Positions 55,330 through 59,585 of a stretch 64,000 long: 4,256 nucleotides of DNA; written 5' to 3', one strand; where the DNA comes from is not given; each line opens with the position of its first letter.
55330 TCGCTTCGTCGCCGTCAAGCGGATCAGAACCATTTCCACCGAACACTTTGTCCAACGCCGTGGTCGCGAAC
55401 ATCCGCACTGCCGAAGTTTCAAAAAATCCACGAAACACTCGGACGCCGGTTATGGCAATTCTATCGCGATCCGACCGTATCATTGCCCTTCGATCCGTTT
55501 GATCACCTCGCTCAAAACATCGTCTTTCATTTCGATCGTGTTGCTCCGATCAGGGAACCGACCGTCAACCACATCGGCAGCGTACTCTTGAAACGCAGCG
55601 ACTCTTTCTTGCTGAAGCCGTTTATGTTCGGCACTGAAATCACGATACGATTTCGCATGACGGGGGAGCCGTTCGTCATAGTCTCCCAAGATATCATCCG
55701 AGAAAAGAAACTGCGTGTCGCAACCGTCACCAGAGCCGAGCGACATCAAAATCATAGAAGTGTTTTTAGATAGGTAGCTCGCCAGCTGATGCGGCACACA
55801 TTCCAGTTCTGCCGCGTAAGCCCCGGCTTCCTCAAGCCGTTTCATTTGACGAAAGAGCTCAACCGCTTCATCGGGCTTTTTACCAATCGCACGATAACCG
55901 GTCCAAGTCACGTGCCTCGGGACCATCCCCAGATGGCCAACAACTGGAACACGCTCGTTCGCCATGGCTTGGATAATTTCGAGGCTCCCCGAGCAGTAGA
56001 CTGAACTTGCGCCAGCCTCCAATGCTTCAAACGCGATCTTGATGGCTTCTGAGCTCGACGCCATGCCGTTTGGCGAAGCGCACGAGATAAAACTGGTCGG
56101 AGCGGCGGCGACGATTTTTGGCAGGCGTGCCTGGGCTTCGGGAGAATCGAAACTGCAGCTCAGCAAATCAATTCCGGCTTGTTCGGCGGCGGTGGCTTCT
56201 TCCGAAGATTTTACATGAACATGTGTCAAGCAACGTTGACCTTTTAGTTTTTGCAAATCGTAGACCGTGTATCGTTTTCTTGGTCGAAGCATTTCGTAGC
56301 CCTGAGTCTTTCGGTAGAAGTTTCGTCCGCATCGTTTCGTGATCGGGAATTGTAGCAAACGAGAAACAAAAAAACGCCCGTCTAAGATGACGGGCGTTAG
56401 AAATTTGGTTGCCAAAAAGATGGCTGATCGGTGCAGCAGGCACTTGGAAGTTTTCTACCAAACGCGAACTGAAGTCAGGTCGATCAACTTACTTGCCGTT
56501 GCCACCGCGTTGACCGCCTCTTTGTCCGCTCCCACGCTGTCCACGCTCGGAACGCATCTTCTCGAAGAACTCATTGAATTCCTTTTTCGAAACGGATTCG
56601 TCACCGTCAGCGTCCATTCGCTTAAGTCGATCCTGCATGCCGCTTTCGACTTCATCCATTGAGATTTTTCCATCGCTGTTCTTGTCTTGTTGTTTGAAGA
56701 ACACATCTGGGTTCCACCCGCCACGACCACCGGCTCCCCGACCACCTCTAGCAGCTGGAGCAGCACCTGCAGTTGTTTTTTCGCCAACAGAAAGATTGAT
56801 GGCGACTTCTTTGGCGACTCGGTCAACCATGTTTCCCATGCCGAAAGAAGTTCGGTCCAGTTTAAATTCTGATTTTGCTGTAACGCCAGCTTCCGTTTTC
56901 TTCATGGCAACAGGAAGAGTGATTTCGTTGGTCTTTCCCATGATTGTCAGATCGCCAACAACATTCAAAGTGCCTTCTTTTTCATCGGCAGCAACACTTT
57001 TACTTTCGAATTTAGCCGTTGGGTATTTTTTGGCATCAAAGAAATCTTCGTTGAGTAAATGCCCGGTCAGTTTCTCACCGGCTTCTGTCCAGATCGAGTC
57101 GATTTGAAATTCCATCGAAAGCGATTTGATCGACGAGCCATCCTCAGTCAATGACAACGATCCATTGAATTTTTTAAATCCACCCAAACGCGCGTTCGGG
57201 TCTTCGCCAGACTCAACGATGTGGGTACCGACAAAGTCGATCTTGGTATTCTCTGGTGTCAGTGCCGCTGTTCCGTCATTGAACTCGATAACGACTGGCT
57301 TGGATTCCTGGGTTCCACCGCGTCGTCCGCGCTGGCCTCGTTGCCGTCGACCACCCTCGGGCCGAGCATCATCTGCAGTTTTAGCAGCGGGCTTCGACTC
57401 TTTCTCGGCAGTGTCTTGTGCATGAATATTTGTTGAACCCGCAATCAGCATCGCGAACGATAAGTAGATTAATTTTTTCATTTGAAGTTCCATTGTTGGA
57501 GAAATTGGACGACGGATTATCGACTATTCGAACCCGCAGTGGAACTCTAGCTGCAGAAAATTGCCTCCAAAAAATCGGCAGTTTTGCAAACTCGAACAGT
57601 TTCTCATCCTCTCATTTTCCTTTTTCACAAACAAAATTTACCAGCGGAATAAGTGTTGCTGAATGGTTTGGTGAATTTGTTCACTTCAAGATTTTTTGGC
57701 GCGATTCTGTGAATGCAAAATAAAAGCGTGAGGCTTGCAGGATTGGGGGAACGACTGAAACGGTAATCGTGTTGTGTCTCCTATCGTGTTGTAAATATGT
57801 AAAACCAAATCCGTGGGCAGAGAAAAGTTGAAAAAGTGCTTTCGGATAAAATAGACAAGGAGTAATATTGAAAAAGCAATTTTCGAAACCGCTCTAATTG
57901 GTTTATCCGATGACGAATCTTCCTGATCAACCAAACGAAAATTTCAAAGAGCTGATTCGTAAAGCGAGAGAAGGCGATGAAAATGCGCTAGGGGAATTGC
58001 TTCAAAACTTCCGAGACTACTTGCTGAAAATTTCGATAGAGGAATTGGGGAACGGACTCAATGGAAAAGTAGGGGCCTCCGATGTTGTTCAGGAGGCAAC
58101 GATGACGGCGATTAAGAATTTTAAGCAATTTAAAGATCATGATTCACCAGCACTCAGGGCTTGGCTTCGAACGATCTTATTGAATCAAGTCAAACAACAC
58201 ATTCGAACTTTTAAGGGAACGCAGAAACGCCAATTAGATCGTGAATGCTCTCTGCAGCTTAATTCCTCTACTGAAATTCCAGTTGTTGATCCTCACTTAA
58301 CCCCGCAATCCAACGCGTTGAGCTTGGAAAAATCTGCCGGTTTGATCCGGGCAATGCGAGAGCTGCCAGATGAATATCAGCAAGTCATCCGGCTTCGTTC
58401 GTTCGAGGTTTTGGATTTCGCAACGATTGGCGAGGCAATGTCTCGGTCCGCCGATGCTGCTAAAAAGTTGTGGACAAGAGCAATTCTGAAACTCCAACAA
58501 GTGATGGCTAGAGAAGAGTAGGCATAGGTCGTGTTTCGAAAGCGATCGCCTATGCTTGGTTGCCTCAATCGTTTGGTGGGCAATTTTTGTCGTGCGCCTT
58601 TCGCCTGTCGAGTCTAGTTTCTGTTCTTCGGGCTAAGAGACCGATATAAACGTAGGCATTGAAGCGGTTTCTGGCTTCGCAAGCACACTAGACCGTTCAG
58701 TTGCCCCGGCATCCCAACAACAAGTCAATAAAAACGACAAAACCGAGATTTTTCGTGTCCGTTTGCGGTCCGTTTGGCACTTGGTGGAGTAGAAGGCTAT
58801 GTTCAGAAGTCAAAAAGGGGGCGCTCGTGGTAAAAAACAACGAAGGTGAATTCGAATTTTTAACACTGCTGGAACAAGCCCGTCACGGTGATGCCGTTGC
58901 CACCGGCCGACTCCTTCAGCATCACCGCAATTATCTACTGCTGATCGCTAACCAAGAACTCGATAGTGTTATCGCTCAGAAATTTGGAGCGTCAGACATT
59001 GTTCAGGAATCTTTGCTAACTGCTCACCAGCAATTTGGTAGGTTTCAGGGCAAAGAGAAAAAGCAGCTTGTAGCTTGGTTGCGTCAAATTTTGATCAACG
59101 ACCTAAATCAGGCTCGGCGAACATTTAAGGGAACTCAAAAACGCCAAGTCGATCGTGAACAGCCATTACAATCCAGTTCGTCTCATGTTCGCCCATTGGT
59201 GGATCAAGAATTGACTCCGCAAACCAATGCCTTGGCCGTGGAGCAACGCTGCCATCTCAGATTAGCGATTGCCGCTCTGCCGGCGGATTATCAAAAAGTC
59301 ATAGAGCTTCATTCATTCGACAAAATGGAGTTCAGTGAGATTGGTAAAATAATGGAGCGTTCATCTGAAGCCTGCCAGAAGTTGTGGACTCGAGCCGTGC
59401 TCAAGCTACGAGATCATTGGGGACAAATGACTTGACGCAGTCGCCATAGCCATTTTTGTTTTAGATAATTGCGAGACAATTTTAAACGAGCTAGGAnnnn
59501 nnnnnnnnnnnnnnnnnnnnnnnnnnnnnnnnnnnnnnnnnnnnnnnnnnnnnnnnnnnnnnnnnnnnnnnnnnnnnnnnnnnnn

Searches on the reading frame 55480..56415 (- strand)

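Call 85: search_protein_families(library=pfam, proteins=[window:55480-56415:-], max_evalue=0.00001)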
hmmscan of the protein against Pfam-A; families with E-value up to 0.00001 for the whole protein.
window:55480-56415:- (311 aa): 1 family
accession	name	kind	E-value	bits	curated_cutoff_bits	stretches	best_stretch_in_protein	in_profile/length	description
PF02548.21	Pantoate_transf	-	4.6e-36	125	28.7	1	102-289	70-258/259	Ketopantoate hydroxymethyltransferase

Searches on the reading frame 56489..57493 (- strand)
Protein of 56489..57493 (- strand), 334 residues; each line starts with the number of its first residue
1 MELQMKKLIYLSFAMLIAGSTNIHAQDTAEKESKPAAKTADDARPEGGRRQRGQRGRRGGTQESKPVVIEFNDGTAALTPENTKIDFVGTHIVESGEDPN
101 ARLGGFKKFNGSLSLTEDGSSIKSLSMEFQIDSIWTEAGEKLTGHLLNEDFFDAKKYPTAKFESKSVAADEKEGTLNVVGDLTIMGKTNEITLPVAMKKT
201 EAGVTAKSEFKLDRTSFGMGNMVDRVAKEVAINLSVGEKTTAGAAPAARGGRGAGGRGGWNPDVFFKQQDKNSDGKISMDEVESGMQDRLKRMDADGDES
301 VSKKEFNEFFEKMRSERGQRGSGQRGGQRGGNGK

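Call 85: search_protein_families(library=pfam, proteins=[window:56489-57493:-], max_evalue=0.00001)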
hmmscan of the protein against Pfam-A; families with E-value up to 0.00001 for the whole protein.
window:56489-57493:- (334 aa): 2 families
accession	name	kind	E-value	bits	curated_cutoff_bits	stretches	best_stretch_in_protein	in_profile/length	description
PF04264.18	YceI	-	2.6e-28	99.7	23.7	1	78-236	3-148/150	YceI-like domain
PF00036.39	EF-hand_1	-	5.6e-06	26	25.4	0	265-287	5-27/29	EF hand domain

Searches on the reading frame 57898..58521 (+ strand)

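Call 85: search_protein_families(library=pfam, proteins=[window:57898-58521:+], max_evalue=0.00001)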
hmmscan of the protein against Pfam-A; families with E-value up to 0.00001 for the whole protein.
window:57898-58521:+ (207 aa): 3 families
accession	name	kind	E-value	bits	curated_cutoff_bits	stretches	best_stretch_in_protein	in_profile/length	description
PF04542.20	Sigma70_r2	-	5.9e-08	32.8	24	1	59-104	22-67/71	Sigma-70 region 2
PF07638.17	Sigma70_ECF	-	2.9e-07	31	21.1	1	14-201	2-181/185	ECF sigma factor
PF12645.13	HTH_16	-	4.5e-06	27.1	22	0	18-79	2-65/65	Helix-turn-helix domain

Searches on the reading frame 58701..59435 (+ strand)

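Call 85: search_protein_families(library=pfam, proteins=[window:58701-59435:+], max_evalue=0.00001)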
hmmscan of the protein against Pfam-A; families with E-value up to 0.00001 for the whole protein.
window:58701-59435:+ (244 aa): 2 families
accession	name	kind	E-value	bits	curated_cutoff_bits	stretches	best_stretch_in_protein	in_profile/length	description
PF08281.18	Sigma70_r4_2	-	7.3e-08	32.4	25.7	1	186-236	4-54/54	Sigma-70, region 4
PF07638.17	Sigma70_ECF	-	9.6e-08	32.6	21.1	1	53-240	4-183/185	ECF sigma factor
